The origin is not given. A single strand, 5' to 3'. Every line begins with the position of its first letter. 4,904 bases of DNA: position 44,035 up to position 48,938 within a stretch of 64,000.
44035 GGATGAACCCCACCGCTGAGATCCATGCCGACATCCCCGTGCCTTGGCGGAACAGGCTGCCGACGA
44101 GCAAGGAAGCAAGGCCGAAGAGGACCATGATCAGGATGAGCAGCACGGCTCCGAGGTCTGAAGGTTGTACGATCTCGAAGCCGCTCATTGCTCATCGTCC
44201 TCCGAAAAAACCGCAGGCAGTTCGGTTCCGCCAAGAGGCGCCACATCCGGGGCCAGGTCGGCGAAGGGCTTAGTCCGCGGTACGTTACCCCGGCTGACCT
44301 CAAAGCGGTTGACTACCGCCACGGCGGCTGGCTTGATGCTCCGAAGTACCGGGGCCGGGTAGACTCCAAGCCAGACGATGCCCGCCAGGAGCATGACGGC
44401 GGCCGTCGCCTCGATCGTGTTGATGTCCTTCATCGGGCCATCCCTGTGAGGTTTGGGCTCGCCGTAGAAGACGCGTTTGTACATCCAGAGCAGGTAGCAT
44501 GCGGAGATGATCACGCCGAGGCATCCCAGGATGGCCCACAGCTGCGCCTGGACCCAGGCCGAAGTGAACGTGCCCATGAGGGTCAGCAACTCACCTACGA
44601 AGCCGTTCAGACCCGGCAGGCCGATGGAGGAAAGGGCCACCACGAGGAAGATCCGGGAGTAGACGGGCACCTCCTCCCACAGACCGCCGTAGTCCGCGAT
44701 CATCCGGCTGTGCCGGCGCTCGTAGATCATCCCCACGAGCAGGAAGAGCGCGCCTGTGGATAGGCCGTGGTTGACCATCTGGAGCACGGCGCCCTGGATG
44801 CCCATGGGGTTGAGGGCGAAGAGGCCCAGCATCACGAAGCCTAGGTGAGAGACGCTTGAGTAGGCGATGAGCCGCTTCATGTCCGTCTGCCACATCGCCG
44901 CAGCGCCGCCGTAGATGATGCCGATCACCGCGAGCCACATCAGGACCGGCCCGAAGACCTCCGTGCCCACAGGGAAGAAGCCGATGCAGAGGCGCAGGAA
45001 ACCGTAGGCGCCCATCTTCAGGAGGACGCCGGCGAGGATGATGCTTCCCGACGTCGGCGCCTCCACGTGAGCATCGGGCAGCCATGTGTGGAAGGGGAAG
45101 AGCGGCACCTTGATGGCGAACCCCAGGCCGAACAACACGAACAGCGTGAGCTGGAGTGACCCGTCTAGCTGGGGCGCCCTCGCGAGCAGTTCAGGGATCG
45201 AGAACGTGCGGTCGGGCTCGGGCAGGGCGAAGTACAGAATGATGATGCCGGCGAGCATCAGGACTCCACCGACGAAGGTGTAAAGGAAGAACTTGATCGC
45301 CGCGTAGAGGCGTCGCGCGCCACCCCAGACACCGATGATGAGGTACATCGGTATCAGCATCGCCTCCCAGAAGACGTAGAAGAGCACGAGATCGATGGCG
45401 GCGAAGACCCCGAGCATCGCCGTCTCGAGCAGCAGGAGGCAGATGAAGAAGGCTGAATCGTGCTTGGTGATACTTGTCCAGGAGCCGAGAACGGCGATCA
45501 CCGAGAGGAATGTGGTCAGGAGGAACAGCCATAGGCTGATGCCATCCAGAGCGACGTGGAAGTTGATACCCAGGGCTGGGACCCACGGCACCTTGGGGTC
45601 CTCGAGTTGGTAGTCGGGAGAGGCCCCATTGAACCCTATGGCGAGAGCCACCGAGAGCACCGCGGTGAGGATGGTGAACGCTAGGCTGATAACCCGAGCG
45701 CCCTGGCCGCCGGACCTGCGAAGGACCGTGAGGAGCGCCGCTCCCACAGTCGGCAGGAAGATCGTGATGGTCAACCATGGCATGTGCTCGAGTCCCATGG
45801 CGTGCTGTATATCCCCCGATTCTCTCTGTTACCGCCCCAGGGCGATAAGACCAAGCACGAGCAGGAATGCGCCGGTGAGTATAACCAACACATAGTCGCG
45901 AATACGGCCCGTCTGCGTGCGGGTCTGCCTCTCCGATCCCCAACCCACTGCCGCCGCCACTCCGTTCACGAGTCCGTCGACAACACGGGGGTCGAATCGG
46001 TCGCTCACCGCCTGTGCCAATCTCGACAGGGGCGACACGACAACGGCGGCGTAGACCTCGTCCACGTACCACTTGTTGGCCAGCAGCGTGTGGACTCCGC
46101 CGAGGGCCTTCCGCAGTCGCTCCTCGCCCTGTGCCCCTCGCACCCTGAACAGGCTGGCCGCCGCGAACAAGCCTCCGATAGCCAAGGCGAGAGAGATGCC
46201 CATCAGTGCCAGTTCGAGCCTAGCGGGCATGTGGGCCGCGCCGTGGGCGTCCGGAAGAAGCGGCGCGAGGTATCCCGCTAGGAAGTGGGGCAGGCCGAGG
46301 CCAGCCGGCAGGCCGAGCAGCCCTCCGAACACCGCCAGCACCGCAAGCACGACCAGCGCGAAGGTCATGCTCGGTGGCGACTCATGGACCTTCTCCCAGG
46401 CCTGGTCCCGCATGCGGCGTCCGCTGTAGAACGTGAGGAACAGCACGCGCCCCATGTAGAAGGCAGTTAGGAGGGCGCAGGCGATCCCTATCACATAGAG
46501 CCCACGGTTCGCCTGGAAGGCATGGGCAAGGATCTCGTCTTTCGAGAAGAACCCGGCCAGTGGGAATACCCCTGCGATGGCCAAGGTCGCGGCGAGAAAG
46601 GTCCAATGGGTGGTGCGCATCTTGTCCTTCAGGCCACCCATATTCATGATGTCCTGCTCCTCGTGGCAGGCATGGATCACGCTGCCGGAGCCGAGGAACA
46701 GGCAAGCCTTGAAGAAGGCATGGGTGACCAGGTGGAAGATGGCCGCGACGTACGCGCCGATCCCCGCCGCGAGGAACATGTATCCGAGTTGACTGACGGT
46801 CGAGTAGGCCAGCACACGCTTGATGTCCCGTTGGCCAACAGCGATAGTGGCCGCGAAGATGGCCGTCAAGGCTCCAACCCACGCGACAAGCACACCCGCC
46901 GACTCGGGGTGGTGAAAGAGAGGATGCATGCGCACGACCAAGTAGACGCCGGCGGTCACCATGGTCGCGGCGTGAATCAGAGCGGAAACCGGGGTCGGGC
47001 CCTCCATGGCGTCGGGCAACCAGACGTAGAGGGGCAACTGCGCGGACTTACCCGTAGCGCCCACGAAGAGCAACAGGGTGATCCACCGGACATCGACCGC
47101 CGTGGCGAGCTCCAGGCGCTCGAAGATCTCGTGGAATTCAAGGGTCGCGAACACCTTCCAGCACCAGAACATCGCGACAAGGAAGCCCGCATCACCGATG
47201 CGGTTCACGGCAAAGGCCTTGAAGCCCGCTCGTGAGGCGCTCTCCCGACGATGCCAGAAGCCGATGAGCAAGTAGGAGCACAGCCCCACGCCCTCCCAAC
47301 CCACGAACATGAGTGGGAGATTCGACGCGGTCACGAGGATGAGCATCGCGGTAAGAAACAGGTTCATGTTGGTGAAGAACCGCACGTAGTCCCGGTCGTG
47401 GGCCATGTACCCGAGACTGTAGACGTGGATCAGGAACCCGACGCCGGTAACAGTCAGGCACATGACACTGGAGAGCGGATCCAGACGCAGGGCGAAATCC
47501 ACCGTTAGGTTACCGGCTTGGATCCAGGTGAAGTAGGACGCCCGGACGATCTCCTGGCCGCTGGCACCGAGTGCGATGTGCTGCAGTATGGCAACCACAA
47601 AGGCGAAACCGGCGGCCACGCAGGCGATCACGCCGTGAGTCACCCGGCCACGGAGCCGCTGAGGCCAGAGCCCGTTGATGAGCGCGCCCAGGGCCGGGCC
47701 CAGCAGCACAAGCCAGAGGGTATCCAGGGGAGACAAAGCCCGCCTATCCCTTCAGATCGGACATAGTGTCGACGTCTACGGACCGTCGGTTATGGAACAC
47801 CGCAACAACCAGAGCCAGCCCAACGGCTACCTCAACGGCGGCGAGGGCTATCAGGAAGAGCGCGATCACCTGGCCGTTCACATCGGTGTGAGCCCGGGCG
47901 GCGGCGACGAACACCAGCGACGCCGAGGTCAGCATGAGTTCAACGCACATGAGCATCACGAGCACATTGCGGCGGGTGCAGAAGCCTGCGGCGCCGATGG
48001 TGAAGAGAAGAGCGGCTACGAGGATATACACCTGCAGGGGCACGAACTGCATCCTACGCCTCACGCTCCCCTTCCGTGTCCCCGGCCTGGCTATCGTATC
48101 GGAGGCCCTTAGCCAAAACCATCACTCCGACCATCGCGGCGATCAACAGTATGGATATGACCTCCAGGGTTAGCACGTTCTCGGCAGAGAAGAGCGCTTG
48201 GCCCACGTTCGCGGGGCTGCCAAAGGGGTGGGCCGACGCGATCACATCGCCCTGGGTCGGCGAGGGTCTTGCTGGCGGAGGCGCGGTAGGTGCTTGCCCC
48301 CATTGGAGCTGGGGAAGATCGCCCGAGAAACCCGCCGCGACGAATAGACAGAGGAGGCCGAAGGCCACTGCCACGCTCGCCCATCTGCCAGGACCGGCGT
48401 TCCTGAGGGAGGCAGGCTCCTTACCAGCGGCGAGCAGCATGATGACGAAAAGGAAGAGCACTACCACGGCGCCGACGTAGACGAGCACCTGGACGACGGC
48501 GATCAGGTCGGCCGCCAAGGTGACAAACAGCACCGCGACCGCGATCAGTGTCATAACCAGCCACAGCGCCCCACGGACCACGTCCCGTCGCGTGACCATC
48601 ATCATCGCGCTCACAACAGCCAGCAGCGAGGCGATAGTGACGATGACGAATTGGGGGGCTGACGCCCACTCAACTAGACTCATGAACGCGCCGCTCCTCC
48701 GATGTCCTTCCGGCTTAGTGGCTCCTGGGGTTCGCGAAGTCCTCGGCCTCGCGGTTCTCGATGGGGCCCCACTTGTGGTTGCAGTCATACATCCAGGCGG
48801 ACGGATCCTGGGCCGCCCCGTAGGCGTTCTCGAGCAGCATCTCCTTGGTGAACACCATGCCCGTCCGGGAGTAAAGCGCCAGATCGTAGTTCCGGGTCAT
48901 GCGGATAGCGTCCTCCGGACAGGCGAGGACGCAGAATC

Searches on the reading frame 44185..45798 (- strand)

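Call 36: search_protein_families(library=pfam, proteins=[window:44185-45798:-], max_evalue=0.00001)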
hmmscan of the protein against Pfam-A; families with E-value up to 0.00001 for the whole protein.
window:44185-45798:- (537 aa): 1 family
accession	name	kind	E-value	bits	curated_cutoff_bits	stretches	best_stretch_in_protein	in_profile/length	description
PF00361.26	Proton_antipo_M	-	1.3e-78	264.7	21.5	1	134-421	1-286/294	NADH:quinone oxidoreductase/Mrp antiporter, TM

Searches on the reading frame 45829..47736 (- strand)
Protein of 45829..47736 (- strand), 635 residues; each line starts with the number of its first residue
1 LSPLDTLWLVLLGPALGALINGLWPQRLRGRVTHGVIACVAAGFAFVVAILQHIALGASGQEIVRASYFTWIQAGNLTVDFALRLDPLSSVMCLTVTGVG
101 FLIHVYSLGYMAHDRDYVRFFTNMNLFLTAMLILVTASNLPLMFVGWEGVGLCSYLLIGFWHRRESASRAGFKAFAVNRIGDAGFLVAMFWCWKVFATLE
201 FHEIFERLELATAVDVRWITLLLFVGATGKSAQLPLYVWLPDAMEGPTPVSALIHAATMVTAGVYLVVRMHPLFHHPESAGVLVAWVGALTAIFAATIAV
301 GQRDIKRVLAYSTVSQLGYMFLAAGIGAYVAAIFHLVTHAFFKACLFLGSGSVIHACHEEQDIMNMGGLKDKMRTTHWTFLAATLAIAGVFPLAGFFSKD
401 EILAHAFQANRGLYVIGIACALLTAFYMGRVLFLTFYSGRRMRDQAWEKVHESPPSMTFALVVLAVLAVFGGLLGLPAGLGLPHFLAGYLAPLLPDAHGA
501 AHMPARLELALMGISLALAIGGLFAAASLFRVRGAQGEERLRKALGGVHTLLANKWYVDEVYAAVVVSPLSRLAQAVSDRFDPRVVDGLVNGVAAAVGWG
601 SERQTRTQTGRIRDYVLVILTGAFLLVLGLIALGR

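Call 36: search_protein_families(library=pfam, proteins=[window:45829-47736:-], max_evalue=0.00001)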
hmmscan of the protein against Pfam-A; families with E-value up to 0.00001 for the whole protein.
window:45829-47736:- (635 aa): 2 families
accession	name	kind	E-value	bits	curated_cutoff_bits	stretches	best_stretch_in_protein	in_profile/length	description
PF00361.26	Proton_antipo_M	-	2.6e-85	286.6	21.5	1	137-416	1-285/294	NADH:quinone oxidoreductase/Mrp antiporter, TM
PF00662.26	Proton_antipo_N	-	4.2e-22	78.2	24.5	1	71-121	1-51/51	NADH-Ubiquinone oxidoreductase (complex I), chain 5 N-terminus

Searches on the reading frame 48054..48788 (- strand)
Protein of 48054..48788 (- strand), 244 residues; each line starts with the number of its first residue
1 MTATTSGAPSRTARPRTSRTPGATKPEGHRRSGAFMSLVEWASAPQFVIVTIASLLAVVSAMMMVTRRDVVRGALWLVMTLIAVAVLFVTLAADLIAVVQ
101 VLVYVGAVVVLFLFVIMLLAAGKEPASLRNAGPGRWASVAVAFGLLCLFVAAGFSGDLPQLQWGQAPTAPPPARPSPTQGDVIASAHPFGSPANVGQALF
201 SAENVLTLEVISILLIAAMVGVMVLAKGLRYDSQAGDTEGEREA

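Call 36: search_protein_families(library=pfam, proteins=[window:48054-48788:-], max_evalue=0.00001)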
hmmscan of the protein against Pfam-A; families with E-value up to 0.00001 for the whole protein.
window:48054-48788:- (244 aa): 1 family
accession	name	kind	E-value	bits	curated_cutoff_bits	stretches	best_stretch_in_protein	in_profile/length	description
PF00499.25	Oxidored_q3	-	2.6e-35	121.7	33.2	1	60-225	1-146/146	NADH-ubiquinone/plastoquinone oxidoreductase chain 6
